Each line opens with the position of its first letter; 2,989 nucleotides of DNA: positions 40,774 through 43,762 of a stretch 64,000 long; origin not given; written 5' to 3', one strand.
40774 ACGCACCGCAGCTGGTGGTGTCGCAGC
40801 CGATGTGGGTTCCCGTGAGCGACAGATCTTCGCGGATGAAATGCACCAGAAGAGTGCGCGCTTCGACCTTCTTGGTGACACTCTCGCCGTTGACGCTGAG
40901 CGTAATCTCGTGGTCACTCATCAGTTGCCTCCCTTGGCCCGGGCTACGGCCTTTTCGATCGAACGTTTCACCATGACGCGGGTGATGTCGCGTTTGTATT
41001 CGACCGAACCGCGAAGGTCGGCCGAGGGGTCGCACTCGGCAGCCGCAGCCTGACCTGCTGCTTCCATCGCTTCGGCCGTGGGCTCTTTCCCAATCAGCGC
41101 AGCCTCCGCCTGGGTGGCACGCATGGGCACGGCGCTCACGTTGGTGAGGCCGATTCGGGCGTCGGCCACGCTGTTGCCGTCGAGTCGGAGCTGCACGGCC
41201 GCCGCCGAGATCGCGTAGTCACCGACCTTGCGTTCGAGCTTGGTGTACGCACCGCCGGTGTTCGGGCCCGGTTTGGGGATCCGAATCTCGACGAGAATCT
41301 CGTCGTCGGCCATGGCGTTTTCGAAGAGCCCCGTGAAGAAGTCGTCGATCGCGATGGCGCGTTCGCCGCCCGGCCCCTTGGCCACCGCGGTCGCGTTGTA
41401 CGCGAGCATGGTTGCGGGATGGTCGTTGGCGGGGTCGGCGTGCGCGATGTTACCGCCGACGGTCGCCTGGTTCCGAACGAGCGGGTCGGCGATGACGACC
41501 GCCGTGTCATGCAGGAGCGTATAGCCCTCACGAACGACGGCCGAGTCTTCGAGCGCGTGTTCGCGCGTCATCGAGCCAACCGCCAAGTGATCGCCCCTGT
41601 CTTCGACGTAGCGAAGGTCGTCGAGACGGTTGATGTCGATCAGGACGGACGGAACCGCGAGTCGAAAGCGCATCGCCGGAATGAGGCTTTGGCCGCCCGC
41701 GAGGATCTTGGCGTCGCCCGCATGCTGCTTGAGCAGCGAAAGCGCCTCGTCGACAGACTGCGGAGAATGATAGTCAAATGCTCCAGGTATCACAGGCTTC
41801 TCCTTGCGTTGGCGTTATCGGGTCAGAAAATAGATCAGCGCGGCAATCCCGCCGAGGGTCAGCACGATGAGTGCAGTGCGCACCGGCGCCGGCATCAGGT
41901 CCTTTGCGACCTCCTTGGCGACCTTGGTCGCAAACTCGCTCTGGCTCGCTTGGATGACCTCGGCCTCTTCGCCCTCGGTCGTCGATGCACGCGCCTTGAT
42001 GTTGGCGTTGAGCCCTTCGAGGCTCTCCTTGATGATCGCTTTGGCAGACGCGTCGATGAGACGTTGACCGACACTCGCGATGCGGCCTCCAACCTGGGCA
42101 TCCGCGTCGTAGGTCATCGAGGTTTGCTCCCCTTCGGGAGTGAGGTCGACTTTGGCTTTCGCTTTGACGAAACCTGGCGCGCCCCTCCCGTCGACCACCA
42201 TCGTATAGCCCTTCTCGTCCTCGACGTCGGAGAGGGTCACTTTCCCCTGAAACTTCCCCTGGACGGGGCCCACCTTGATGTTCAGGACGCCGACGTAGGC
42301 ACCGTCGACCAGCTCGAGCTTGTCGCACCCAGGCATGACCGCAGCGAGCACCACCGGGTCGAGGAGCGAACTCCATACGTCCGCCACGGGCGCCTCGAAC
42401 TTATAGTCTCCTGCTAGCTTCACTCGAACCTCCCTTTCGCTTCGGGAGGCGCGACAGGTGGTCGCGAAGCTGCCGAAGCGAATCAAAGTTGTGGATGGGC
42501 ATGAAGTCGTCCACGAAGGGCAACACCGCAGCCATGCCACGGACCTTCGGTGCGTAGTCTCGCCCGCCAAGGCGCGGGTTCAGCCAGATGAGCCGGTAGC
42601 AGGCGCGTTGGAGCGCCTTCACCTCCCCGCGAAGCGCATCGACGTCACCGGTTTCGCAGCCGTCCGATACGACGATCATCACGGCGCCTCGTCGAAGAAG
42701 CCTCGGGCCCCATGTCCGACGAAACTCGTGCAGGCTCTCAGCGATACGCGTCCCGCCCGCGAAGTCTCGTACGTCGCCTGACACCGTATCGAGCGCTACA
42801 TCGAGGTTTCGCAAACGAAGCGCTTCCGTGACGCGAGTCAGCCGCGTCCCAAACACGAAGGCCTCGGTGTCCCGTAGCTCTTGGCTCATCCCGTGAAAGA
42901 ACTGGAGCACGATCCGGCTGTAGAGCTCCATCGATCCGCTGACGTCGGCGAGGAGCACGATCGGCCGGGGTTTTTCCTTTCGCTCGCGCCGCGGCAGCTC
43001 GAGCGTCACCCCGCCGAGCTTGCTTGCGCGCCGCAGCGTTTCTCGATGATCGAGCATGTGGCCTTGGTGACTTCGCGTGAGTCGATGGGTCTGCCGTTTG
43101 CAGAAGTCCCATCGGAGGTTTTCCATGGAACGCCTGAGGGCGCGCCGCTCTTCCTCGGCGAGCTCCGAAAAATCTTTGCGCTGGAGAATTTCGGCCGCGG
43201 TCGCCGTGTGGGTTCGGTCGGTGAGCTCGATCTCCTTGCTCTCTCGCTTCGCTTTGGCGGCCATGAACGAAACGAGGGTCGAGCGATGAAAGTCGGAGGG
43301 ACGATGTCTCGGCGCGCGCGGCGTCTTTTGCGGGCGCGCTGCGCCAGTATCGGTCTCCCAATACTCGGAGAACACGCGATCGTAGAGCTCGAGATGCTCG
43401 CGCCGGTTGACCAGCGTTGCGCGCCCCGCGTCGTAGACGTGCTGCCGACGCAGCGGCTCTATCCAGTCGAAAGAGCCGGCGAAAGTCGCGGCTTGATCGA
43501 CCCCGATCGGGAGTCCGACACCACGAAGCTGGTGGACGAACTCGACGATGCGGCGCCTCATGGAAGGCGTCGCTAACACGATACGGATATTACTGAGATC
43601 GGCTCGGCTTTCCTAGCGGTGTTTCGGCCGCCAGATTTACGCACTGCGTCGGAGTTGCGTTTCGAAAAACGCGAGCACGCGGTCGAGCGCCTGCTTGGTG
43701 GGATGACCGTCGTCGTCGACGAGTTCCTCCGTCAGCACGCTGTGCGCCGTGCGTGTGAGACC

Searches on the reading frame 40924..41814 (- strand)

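Call 52: search_protein_families(library=pfam, proteins=[window:40924-41814:-], max_evalue=0.0001)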
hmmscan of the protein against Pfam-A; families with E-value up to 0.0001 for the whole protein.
window:40924-41814:- (297 aa): 2 families
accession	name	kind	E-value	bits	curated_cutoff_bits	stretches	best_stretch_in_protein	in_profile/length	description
PF00941.27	FAD_binding_5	-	1.5e-47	162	27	1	12-182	2-170/170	FAD binding domain in molybdopterin dehydrogenase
PF03450.22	CO_deh_flav_C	-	4.8e-28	97.7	25.5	1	189-288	2-101/102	CO dehydrogenase flavoprotein C-terminal domain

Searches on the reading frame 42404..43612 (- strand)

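Call 52: search_protein_families(library=pfam, proteins=[window:42404-43612:-], max_evalue=0.0001)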
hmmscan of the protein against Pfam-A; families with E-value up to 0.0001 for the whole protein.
window:42404-43612:- (403 aa): 1 family
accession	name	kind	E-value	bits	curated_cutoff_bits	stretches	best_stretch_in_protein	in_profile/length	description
PF05762.20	VWA_CoxE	-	6.8e-59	199.4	26.4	1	161-378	3-221/222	VWA domain containing CoxE-like protein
